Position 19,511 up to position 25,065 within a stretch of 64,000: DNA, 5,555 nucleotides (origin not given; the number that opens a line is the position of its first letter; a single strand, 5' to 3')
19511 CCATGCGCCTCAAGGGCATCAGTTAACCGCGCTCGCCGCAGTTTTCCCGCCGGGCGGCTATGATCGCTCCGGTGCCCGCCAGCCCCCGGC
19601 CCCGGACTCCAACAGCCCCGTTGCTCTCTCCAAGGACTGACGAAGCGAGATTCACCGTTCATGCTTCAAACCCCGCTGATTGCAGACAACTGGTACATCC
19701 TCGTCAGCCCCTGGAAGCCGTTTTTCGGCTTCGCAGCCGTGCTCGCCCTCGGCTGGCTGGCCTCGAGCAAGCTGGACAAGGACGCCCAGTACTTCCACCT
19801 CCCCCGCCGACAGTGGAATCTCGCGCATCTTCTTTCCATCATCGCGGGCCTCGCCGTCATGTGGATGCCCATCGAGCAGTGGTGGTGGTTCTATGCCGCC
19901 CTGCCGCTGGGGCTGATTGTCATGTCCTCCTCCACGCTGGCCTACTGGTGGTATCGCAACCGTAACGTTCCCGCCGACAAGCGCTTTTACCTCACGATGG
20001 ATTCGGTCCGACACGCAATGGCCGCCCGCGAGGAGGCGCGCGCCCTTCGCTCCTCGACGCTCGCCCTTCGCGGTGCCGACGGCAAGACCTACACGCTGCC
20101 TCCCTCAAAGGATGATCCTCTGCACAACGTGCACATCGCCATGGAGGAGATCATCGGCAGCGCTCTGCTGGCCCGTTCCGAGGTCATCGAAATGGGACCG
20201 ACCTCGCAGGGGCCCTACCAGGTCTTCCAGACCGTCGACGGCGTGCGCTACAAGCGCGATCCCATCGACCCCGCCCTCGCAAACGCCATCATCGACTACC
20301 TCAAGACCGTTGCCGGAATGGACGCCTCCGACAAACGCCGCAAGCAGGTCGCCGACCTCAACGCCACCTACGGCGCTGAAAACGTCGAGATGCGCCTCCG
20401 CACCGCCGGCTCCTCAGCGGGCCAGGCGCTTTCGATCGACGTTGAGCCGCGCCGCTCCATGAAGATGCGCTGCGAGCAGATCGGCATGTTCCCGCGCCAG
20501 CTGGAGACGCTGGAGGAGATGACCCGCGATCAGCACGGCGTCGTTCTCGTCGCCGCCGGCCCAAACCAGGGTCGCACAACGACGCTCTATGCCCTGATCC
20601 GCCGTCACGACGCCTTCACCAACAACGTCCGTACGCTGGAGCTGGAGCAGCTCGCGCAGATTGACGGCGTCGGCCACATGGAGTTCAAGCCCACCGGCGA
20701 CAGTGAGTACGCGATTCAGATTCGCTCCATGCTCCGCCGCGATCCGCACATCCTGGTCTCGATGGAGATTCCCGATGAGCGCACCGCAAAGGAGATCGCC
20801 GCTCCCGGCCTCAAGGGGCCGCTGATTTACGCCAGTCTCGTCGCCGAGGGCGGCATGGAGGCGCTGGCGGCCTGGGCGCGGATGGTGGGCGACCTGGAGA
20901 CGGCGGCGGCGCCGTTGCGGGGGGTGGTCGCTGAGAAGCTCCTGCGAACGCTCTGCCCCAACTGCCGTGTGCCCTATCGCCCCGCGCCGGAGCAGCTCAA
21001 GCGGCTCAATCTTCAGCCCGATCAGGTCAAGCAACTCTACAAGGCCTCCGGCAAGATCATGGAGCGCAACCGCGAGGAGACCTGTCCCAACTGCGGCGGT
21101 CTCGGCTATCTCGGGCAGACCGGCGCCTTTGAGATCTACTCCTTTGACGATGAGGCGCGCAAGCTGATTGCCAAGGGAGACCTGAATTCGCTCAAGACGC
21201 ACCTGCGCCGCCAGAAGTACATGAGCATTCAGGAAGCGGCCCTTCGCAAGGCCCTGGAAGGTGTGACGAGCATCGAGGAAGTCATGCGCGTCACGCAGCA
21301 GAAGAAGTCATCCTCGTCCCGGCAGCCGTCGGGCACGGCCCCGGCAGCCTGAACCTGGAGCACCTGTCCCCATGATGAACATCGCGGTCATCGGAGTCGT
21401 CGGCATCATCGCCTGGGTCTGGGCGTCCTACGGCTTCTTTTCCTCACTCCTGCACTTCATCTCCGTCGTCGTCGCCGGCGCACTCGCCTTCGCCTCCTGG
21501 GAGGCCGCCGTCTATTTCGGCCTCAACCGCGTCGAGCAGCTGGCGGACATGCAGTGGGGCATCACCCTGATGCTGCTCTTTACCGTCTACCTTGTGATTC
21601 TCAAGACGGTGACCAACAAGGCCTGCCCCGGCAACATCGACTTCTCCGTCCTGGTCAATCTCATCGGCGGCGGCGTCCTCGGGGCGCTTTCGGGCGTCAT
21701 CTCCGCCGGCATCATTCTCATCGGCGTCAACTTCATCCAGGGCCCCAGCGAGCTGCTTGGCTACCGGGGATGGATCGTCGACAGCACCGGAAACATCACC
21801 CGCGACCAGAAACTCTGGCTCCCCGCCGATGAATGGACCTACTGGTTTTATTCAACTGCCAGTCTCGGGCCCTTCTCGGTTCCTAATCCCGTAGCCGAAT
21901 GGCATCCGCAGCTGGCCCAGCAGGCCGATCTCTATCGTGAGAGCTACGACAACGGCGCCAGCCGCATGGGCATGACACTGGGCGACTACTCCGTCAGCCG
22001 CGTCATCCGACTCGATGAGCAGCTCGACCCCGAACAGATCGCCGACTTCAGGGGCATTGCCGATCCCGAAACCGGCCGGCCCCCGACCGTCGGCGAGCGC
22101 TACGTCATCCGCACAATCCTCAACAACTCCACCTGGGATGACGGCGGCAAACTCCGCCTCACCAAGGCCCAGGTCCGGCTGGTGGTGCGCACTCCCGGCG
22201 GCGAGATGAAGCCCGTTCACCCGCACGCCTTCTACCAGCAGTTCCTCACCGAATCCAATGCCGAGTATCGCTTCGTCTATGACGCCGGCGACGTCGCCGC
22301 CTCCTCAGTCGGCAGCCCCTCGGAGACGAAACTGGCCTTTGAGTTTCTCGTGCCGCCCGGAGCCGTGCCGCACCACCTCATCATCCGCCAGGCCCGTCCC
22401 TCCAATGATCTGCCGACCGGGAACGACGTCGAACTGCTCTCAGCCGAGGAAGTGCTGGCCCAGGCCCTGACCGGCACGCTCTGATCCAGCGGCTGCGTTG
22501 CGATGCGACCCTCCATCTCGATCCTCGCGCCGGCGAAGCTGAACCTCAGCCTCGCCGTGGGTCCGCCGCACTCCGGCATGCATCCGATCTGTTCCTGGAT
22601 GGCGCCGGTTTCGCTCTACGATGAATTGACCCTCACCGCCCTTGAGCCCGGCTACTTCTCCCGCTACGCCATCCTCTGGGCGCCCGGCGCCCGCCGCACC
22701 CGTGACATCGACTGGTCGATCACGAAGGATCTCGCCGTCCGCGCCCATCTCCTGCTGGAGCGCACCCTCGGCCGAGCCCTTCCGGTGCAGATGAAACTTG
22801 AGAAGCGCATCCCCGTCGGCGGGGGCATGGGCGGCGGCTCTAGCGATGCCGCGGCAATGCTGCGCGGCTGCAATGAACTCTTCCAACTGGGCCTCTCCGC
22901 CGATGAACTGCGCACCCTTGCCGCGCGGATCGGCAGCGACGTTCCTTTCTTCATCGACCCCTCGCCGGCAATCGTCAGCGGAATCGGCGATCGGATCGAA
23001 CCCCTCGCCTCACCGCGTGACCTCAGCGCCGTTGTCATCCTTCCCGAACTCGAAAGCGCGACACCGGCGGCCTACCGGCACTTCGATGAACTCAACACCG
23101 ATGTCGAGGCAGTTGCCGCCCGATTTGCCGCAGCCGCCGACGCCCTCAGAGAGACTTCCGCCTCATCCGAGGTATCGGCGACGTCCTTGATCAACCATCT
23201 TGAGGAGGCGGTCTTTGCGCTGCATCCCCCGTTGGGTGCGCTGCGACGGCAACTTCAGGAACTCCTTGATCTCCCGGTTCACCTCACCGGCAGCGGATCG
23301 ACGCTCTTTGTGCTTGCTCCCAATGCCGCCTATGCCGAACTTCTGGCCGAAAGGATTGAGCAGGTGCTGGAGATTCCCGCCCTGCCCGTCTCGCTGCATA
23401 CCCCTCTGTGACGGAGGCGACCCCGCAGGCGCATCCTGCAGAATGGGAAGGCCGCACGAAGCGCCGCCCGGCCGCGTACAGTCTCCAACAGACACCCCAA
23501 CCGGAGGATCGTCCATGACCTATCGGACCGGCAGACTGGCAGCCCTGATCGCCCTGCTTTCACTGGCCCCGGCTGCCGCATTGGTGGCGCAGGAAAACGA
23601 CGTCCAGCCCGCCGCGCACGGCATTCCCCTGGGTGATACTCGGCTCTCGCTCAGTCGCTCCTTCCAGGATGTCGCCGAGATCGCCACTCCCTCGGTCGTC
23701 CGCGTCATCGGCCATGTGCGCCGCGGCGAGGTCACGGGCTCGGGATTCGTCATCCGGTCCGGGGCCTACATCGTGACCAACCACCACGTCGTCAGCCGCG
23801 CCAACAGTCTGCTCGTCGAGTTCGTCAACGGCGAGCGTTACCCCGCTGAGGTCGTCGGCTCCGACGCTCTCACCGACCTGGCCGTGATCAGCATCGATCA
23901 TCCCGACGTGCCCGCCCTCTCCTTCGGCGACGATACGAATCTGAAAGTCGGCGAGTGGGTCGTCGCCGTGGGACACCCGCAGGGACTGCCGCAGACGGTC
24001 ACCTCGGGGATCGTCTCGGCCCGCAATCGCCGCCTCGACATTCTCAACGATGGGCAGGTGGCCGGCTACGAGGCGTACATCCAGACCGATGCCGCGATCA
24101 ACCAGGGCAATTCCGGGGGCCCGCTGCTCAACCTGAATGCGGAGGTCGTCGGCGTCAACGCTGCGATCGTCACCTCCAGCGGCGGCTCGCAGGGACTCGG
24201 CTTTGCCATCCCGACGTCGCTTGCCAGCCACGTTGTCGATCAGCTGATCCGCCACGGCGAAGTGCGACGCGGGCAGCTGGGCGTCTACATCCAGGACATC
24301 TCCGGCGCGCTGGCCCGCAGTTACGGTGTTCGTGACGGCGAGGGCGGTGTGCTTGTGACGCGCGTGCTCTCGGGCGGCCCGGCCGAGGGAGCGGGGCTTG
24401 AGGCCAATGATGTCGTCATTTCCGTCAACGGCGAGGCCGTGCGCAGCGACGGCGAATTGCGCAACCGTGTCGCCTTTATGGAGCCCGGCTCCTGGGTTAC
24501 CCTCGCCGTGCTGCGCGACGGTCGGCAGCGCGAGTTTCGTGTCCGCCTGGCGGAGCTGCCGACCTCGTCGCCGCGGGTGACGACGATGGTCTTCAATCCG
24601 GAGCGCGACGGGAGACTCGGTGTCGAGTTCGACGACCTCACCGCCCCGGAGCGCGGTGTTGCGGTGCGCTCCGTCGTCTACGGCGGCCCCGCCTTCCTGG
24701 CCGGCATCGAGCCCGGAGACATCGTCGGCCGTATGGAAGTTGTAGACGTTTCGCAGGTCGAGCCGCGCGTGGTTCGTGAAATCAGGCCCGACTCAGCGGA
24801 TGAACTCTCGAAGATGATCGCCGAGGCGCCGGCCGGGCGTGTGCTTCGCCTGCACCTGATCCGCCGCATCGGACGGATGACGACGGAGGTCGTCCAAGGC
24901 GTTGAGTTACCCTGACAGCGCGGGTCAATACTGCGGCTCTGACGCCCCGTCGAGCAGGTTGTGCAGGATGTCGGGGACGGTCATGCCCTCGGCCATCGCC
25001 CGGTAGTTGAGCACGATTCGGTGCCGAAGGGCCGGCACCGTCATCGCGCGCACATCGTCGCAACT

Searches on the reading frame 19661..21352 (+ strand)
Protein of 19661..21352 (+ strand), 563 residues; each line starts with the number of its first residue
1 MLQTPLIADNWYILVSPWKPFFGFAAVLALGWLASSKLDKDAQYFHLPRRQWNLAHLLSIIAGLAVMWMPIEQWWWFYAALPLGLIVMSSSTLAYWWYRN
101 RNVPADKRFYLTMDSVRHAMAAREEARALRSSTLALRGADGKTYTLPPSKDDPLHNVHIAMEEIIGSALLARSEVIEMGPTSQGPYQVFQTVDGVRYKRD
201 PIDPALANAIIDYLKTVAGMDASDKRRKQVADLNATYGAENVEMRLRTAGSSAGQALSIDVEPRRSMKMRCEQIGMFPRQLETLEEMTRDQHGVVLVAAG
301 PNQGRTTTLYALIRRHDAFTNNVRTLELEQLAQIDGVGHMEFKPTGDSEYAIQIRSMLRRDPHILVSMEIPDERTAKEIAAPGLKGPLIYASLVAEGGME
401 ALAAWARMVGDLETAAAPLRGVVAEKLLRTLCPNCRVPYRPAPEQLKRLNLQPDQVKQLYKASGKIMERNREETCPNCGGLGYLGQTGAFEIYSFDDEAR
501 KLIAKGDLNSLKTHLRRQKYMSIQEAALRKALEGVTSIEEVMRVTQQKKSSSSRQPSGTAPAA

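Call 76: search_protein_families(library=pfam, proteins=[window:19661-21352:+], max_evalue=0.00001)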
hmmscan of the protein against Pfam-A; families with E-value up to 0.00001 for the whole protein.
window:19661-21352:+ (563 aa): 1 family
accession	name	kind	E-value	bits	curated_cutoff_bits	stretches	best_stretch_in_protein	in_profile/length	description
PF00437.27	T2SSE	-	8.1e-41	140.3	24.9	1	162-543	13-370/370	Type II/IV secretion system protein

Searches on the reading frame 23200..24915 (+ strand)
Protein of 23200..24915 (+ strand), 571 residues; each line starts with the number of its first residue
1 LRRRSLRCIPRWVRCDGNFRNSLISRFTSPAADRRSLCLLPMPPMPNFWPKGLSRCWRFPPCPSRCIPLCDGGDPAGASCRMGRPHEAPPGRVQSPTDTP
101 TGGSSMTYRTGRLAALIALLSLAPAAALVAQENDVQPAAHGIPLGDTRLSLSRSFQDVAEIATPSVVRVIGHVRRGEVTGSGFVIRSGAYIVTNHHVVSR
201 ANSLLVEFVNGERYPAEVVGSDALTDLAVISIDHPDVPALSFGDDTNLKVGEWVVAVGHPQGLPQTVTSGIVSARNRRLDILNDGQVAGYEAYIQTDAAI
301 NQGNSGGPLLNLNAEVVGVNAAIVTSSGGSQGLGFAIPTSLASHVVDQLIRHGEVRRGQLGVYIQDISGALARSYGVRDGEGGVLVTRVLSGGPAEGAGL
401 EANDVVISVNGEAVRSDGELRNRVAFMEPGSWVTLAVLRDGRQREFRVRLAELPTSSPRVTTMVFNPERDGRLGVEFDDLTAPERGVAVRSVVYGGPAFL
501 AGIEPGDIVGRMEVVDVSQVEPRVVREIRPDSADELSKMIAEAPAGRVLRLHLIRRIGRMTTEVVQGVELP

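Call 76: search_protein_families(library=pfam, proteins=[window:23200-24915:+], max_evalue=0.00001)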
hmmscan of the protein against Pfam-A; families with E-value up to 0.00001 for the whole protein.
window:23200-24915:+ (571 aa): 5 families
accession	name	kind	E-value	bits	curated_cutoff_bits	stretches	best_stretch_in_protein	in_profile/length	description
PF13365.12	Trypsin_2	-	2.7e-34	119.4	27.6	1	180-319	1-144/144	Trypsin-like peptidase domain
PF13180.12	PDZ_2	-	8.9e-23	80.8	27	1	376-450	12-80/80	PDZ domain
PF00089.32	Trypsin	-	3.4e-17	63.5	20.6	1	174-340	21-214/220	Trypsin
PF00595.29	PDZ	-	2.1e-16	60.5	23.2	1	354-437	7-80/81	PDZ domain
PF17820.7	PDZ_6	-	3.5e-13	49.5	27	1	386-438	2-53/54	PDZ domain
